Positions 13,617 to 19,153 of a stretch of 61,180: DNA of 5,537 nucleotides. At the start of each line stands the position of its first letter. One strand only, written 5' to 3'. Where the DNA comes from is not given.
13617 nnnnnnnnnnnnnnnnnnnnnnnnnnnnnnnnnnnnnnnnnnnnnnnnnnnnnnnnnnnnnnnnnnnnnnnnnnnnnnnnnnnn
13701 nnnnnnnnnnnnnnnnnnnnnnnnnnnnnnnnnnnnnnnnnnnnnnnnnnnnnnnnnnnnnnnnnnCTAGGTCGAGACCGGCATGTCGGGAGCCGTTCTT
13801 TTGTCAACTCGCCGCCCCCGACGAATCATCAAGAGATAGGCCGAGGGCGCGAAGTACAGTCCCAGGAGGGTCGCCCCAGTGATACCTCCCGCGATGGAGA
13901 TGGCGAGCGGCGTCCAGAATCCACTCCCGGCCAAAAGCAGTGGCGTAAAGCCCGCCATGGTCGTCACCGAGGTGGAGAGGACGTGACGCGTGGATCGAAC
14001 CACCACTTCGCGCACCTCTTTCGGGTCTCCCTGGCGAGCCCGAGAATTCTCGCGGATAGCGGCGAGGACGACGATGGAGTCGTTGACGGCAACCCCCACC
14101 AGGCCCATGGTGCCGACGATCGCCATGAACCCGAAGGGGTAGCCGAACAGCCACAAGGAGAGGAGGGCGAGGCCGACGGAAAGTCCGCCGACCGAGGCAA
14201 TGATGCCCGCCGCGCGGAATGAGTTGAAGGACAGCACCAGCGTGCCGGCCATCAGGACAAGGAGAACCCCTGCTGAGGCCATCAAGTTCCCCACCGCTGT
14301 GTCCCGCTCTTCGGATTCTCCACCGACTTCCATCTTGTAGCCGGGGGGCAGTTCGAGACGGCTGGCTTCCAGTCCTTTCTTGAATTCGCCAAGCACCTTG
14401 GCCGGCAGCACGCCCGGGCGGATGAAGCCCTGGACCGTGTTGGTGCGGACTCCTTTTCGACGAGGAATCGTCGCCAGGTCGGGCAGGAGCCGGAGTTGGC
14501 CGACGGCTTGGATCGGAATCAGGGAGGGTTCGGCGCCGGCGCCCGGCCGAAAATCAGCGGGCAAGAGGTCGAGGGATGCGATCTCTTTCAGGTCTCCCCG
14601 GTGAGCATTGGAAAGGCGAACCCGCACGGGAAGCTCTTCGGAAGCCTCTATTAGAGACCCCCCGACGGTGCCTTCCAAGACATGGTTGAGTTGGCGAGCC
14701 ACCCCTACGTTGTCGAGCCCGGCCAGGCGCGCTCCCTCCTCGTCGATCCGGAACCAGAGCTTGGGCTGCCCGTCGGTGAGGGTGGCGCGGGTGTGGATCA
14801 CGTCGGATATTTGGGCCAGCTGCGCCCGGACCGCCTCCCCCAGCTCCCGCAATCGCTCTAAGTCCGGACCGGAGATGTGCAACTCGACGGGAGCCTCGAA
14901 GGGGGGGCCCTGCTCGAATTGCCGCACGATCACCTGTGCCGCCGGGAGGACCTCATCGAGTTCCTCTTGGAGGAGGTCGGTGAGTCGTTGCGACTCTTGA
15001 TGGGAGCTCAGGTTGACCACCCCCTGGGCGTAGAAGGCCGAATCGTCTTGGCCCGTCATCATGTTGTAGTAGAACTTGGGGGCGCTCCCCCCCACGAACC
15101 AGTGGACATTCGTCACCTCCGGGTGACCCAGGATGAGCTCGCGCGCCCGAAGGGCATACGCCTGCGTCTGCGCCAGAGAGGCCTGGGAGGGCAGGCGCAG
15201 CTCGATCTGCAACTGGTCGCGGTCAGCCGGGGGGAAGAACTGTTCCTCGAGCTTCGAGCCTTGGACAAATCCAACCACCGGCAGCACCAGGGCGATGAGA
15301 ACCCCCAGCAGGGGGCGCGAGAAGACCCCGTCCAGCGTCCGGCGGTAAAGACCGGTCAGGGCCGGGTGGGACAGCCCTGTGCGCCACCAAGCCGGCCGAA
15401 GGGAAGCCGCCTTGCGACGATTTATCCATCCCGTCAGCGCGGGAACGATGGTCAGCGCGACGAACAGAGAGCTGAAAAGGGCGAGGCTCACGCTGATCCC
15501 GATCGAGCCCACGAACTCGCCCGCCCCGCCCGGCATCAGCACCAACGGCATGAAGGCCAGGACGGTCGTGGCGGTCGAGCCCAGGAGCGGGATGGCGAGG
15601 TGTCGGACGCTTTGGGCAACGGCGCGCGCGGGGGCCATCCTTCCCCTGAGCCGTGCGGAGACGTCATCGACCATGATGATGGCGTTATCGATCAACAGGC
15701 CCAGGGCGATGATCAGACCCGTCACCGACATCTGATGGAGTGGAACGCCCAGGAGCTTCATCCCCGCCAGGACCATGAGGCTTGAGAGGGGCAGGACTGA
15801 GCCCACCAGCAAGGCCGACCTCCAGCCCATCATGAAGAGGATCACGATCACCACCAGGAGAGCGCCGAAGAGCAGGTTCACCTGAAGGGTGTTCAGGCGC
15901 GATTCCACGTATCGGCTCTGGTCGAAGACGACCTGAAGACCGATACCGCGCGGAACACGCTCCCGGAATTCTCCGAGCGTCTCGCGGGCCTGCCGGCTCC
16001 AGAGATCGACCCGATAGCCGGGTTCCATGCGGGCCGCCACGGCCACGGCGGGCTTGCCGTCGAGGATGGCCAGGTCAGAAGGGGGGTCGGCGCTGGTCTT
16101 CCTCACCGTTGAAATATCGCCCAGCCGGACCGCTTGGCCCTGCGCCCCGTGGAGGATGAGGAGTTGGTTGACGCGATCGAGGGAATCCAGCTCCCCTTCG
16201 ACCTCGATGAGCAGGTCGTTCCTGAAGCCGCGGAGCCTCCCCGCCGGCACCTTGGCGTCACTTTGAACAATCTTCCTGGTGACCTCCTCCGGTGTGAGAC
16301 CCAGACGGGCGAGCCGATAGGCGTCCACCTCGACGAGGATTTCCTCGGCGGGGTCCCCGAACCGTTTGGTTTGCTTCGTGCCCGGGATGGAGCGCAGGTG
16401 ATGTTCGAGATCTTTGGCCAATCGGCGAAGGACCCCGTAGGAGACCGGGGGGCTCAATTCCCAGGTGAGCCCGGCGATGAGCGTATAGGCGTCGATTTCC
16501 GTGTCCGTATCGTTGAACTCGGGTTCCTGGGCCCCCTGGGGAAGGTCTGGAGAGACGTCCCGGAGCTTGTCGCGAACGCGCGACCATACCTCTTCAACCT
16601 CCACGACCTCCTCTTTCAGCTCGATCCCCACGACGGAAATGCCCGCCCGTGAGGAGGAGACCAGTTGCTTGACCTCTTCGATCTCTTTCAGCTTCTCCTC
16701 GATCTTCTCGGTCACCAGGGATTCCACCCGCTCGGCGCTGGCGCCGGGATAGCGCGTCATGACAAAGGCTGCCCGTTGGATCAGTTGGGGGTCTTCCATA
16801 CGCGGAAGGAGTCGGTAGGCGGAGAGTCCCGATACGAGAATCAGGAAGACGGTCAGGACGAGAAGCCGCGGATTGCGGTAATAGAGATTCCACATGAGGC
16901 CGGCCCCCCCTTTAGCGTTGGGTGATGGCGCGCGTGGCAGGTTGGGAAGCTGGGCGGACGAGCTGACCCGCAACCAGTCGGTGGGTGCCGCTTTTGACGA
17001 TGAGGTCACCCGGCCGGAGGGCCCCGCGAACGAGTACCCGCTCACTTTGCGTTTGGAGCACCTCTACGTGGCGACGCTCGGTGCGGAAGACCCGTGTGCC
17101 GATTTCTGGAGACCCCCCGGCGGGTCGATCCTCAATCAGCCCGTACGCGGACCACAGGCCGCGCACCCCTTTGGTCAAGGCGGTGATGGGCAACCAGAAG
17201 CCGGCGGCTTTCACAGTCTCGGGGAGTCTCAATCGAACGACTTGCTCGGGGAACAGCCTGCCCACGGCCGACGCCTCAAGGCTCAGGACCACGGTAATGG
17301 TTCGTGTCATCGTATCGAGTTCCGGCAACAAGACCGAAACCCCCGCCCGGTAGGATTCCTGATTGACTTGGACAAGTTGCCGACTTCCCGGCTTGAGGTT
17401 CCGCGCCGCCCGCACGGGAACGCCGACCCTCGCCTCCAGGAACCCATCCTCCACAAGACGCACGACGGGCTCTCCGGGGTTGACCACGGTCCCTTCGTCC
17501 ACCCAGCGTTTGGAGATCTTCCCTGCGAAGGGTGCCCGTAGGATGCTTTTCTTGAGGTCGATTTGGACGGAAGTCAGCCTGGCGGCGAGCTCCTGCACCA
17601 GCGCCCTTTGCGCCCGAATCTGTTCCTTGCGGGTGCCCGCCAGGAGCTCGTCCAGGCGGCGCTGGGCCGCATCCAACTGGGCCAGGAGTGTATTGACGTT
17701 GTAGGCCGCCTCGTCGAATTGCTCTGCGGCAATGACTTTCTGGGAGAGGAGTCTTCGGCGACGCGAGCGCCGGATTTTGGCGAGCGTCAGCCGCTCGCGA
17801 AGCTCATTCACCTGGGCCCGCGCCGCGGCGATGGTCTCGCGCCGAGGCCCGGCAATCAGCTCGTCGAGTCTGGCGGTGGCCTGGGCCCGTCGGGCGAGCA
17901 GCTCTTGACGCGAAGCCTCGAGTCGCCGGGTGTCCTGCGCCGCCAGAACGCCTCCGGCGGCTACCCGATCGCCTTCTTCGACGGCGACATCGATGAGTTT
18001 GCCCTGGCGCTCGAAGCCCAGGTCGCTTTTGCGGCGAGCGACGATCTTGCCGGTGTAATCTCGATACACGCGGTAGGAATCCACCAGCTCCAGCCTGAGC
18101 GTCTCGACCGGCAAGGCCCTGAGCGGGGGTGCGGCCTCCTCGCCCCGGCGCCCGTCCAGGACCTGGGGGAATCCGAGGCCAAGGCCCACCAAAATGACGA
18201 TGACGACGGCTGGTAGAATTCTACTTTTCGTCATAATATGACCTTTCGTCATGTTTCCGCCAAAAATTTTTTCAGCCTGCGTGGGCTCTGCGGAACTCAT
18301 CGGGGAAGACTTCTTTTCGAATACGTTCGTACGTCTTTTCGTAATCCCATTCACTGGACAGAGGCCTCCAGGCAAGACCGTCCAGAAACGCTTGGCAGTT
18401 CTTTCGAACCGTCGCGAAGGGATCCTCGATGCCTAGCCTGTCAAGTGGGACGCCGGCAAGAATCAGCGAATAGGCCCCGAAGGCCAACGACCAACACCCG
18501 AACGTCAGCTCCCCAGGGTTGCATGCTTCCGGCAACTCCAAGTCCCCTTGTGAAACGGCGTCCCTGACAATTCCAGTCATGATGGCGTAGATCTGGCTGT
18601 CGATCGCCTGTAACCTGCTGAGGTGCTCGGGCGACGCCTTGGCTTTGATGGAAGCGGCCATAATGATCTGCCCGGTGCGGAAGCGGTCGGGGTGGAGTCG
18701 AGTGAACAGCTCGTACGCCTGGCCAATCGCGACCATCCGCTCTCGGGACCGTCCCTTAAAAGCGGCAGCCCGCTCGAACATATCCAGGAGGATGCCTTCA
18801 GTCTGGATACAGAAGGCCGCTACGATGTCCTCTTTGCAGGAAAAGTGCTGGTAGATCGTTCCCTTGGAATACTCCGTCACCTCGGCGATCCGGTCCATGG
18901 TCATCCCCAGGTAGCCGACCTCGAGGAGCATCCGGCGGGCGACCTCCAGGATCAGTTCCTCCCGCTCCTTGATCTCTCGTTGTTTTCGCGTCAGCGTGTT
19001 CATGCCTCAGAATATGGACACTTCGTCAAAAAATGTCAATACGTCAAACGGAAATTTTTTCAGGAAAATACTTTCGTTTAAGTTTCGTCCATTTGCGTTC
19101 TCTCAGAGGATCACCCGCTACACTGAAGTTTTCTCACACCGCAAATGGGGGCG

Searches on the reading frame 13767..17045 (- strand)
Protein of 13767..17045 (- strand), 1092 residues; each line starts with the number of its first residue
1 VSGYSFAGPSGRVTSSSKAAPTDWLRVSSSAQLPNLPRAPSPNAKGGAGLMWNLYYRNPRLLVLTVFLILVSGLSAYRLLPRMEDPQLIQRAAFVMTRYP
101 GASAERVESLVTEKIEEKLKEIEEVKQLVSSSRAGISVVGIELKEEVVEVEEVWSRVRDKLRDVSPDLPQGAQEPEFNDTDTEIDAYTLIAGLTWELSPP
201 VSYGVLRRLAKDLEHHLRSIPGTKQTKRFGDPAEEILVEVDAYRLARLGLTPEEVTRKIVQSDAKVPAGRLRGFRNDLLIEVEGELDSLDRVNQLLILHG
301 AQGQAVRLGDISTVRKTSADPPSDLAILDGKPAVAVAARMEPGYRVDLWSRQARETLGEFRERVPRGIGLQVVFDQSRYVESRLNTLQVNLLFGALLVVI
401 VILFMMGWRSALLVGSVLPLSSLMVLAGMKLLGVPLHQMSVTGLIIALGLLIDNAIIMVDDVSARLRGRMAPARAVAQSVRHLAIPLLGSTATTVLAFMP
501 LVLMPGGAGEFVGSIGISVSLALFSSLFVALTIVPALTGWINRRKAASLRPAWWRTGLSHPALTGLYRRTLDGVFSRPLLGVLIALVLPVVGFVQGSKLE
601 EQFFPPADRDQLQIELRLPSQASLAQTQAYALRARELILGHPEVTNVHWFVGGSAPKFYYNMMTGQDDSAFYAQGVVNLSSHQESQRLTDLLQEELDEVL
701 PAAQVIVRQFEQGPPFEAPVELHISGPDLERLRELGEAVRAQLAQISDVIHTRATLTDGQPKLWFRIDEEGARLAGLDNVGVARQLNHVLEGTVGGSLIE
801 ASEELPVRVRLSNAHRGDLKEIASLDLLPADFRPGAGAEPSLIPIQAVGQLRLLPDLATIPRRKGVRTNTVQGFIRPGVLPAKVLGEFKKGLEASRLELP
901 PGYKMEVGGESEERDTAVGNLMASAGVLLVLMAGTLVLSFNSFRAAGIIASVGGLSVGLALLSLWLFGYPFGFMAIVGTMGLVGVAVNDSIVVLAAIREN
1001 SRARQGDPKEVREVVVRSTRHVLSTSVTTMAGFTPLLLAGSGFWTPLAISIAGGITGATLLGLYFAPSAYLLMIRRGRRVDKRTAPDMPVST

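Call 33: search_protein_families(library=pfam, max_evalue=0.00001, proteins=[window:13767-17045:-])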
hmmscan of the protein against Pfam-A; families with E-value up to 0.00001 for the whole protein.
window:13767-17045:- (1092 aa): 3 families
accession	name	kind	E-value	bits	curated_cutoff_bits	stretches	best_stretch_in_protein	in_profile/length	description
PF00873.25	ACR_tran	-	2e-149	499.7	28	1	56-1073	6-1020/1021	AcrB/AcrD/AcrF family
PF02355.23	SecD_SecF_C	-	1.6e-14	54.2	20.5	1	923-1073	35-186/189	Protein export membrane protein SecD/SecF, C-terminal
PF03176.21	MMPL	-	4.1e-07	29.7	20.5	0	395-556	151-321/333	MMPL family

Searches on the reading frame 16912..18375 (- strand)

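Call 33: search_protein_families(library=pfam, max_evalue=0.00001, proteins=[window:16912-18375:-])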
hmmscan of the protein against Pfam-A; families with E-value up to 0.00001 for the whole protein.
window:16912-18375:- (487 aa): 2 families
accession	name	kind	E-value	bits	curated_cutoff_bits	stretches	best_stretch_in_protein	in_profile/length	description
PF13437.12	HlyD_3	-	1.2e-11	45.8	22.2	1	279-369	2-96/106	HlyD family secretion protein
PF16576.10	HlyD_D23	-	1e-09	38.5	30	1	122-367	25-202/214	Barrel-sandwich domain of CusB or HlyD membrane-fusion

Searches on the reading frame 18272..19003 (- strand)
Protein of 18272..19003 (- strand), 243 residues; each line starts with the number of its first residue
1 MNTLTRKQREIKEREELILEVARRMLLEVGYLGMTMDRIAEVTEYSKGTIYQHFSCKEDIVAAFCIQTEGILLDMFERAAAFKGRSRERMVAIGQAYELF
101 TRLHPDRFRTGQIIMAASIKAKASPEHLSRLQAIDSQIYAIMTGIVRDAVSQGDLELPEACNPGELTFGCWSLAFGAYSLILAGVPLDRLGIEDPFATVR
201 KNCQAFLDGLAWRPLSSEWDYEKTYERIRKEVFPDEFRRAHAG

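Call 33: search_protein_families(library=pfam, max_evalue=0.00001, proteins=[window:18272-19003:-])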
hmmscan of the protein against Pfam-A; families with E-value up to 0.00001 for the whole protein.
window:18272-19003:- (243 aa): 2 families
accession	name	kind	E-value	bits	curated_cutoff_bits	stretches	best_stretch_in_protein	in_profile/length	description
PF00440.29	TetR_N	-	2e-12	47.1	24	1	18-63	1-46/47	Bacterial regulatory proteins, tetR family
PF13305.11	TetR_C_33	-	8.1e-06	26.9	26.8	0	91-189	2-87/103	Tetracyclin repressor-like, C-terminal domain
